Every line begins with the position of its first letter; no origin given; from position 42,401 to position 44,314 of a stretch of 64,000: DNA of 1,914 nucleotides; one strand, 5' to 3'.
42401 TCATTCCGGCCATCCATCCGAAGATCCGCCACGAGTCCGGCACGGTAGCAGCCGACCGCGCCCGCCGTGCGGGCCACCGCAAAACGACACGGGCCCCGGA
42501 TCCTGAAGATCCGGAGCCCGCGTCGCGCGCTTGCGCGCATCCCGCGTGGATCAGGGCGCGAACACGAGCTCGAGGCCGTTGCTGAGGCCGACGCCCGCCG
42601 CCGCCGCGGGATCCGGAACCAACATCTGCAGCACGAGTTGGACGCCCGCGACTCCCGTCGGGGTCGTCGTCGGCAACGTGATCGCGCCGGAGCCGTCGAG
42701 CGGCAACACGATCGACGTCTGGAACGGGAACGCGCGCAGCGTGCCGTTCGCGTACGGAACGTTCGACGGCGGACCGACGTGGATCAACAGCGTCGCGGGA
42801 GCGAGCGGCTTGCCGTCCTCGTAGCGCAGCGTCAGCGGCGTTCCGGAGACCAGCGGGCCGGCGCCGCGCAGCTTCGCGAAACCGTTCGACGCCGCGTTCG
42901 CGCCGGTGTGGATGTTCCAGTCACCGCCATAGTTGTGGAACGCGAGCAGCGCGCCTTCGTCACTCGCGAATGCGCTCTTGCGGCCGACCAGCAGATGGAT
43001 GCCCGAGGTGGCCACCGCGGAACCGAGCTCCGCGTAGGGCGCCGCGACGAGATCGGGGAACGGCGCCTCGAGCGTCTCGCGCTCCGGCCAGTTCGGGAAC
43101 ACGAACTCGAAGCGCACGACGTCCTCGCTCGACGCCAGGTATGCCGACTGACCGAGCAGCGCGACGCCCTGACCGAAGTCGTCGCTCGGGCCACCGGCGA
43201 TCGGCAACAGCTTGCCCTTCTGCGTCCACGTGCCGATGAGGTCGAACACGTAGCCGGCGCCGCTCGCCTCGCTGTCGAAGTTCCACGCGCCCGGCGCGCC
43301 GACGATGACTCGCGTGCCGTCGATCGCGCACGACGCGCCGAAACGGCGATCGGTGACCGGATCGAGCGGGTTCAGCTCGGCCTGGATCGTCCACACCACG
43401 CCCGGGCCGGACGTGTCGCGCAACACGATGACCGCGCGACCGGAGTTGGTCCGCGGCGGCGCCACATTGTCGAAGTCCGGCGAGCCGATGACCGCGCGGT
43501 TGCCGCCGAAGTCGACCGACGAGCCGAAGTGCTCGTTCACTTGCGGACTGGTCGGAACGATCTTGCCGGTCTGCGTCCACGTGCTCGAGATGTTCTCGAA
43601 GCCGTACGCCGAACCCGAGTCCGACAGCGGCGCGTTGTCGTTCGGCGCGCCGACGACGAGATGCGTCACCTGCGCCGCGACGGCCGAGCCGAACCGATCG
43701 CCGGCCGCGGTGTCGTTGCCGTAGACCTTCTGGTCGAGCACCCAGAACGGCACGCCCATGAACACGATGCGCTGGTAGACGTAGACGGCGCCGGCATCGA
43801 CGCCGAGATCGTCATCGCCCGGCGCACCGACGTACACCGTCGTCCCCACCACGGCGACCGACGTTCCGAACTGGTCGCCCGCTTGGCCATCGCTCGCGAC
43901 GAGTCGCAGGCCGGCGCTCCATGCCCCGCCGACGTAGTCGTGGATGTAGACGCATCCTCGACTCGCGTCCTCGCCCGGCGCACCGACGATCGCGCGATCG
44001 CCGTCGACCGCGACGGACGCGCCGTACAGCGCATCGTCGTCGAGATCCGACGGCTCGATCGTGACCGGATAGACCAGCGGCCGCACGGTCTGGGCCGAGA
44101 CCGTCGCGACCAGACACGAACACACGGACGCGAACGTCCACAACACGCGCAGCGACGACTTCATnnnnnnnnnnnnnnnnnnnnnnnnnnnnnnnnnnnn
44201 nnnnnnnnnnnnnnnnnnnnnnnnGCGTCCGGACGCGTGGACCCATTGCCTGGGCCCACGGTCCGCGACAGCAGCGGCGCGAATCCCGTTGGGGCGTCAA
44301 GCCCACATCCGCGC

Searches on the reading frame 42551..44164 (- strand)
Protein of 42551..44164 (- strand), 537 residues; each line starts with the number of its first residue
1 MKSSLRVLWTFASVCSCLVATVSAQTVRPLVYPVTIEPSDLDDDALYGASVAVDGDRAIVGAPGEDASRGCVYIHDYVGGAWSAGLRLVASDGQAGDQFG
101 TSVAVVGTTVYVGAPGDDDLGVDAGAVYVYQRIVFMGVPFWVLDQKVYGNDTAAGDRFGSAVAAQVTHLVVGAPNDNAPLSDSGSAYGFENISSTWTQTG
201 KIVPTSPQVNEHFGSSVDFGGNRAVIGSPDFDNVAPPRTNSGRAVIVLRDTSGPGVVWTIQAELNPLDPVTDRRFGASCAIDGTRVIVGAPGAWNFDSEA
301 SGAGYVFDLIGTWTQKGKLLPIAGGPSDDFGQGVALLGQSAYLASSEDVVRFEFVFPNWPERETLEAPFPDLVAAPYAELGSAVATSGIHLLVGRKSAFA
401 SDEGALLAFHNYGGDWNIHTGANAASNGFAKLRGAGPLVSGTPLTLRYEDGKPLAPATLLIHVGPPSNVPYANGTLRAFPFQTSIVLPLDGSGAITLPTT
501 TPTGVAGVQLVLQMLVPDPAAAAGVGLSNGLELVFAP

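Call 8: search_protein_families(library=pfam, proteins=[window:42551-44164:-], max_evalue=1)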
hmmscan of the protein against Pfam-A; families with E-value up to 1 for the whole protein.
window:42551-44164:- (537 aa): 1 family
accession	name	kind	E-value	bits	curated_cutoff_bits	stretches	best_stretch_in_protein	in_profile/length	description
PF14312.12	FG-GAP_2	-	1.6e-56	188.7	23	6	82-130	1-49/49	FG-GAP repeat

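Call 9: search_protein_families(library=ncbifam, proteins=[window:42551-44164:-], max_evalue=1)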
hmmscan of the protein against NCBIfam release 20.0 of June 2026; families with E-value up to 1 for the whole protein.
window:42551-44164:- (537 aa): 0 families

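Call 11: find_encoding_contigs(protein=window:42551-44164:-, flank=2000, max_places=3)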
Protein window:42551-44164:- (537 aa): 2 contigs read that carry it; 2 places shown.
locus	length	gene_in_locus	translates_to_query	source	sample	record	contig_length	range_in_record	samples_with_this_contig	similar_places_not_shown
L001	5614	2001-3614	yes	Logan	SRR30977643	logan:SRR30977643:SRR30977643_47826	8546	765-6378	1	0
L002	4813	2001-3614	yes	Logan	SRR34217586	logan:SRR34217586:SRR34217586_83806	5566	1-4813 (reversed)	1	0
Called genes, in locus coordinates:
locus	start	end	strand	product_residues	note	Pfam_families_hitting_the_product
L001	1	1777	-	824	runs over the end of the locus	PF04542:Sigma70_r2 (weak), PF22029:PhyR_sigma2 (weak), PF04545:Sigma70_r4 (weak), PF08281:Sigma70_r4_2, PF02369:Big_1 (faint), PF13620:CarboxypepD_reg (faint), PF13715:CarbopepD_reg_2 (faint), PF20598:DUF6795 (faint)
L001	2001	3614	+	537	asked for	PF14312:FG-GAP_2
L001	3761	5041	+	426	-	PF25917:BSH_RND, PF25973:BSH_CzcB (weak), PF25954:Beta-barrel_RND_2, PF25989:YknX_C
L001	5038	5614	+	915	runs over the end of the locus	?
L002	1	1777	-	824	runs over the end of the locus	PF04542:Sigma70_r2 (weak), PF22029:PhyR_sigma2 (weak), PF04545:Sigma70_r4 (weak), PF08281:Sigma70_r4_2, PF02369:Big_1 (faint), PF13620:CarboxypepD_reg (faint), PF13715:CarbopepD_reg_2 (faint), PF20598:DUF6795 (faint)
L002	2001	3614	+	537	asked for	PF14312:FG-GAP_2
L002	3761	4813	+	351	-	?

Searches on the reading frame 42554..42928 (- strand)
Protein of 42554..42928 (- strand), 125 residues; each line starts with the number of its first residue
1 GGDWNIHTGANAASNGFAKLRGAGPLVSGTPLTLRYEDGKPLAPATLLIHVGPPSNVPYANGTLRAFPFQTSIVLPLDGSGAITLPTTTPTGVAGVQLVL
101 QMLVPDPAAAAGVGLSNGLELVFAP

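Call 13: find_homologous_proteins(query=window:42554-42928:-, max_evalue=0.01)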
Query seq(125 aa): 87 candidates shared short words with the query, none scored E <= 0.01.

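Call 26: search_solved_structures(query=A2, max_evalue=10)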
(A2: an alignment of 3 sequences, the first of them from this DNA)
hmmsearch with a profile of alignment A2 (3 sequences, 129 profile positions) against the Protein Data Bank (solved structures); distinct sequences matched with E-value up to 10: 0.

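Call 37: search_protein_representatives(alignment_id=A2)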
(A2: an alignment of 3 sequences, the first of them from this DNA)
Query: 3 sequences, 129 profile positions. Proteins with E-value up to 0.001 (for the whole library): 2671; up to 1e-10: 127; up to 1e-30: 0. The best 150 are listed.
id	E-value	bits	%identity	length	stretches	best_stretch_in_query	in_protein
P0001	1.3e-20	89.9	-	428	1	4-128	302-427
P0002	1.6e-20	89.7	-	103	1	28-128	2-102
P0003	6.8e-20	87.6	-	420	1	3-129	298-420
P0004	9.6e-19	83.9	-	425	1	4-127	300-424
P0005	9.3e-18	80.7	-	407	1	3-126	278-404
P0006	2.4e-17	79.3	-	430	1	3-128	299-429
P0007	4.5e-17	78.4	-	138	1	3-128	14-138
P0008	2.1e-16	76.3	-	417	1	4-128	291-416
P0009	6.2e-16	74.8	-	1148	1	2-128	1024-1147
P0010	9.8e-16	74.1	-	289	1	3-128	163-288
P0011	2.0e-14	69.9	-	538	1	5-128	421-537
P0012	2.2e-14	69.8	-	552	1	3-127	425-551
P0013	2.4e-14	69.6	-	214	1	3-127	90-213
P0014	2.7e-14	69.5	-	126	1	4-128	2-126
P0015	2.7e-14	69.5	-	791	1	3-128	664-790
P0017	3.4e-14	69.1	-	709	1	4-128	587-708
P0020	7.0e-14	68.1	-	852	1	2-127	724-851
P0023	9.0e-14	67.8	-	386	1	1-127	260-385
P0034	3.0e-13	66.1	-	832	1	4-128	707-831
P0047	8.4e-13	64.6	-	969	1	4-128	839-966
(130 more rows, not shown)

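Call 47: search_protein_families(library=pfam, alignment_id=A3, max_evalue=0.001)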
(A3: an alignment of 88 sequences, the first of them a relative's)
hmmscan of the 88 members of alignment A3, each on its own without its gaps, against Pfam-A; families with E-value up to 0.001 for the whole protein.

A. member 1, P0001 (428 aa): 0 families

B. families by the number of members that match (of 88 scanned): 48 families (the first 25 are shown)
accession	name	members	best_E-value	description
PF01839.29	FG-GAP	18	4e-45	FG-GAP repeat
PF13517.12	FG-GAP_3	17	3.4e-67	FG-GAP-like repeat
PF14312.12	FG-GAP_2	11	2.2e-132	FG-GAP repeat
PF13088.12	BNR_2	9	3.1e-15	BNR repeat-like domain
PF24684.1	Vgb_lyase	9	2.5e-09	Virginiamycin B lyase family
PF08450.18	SGL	8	1.3e-20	SMP-30/Gluconolactonase/LRE-like region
PF01436.27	NHL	8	9.6e-12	NHL repeat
PF02012.26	BNR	6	1.7e-09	BNR/Asp-box repeat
PF21959.2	DUF6923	5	7.8e-07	Repeat of unknown function (DUF6923)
PF21471.3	Reelin_subrepeat-B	5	2e-05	Reelin subrepeat B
PF24316.1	Tli3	4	1e-06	T6SS Tli3 immunity protein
PF14339.12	DUF4394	3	2.8e-10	Domain of unknown function (DUF4394)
PF24793.1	GINT1_N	3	6.2e-07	Glucosamine inositolphosphorylceramide transferase 1, N-terminal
PF00082.27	Peptidase_S8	2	3e-36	Subtilase family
PF06739.17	SBBP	2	7.5e-20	Beta-propeller repeat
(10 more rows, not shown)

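Call 53: list_cluster_members(proteins=[P0001, P0003, P0009, P0011, P0015, P0017, P0020, P0023, P0034, P0047])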
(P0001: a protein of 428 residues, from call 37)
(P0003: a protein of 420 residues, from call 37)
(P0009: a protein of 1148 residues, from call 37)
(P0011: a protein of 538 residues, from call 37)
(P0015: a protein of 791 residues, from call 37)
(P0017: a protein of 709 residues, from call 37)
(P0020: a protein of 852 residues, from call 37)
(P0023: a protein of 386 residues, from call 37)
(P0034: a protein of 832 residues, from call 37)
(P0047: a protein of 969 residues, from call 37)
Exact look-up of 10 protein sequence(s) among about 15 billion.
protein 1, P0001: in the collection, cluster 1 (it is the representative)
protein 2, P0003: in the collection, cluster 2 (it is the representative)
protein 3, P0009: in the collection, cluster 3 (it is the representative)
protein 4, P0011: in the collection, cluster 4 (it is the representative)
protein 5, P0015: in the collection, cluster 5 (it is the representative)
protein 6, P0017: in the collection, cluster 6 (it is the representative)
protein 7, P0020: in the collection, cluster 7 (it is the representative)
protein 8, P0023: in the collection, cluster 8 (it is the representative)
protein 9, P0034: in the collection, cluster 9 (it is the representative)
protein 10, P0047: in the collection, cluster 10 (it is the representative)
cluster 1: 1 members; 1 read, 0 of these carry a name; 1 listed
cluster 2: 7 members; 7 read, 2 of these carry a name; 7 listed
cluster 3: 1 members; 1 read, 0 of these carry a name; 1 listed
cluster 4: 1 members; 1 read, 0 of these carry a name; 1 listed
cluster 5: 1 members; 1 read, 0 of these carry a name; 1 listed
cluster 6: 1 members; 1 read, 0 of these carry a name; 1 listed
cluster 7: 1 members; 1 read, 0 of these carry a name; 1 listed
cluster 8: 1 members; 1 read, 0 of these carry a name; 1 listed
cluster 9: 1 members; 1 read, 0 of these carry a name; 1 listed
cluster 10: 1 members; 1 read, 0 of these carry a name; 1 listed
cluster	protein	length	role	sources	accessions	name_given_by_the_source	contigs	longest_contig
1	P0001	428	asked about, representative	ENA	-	-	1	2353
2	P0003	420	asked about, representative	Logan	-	-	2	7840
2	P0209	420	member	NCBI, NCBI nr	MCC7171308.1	MAG: hypothetical protein IT459_12735 [Planctomycetes bacterium] | hypothetical protein [Planctomycetota bacterium]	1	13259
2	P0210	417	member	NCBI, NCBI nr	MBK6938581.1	MAG: hypothetical protein IPH13_00030 [Planctomycetes bacterium] | hypothetical protein [Planctomycetota bacterium]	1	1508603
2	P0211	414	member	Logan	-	-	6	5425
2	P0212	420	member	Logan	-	-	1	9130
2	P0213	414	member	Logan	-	-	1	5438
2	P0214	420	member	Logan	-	-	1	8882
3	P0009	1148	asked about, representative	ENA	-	-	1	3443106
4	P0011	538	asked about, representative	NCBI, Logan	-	-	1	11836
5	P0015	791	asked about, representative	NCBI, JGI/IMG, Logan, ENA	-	-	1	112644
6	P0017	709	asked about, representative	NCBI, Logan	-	-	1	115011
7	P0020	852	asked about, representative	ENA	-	-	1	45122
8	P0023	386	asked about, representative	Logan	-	-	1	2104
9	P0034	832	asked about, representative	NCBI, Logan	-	-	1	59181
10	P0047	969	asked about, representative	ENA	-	-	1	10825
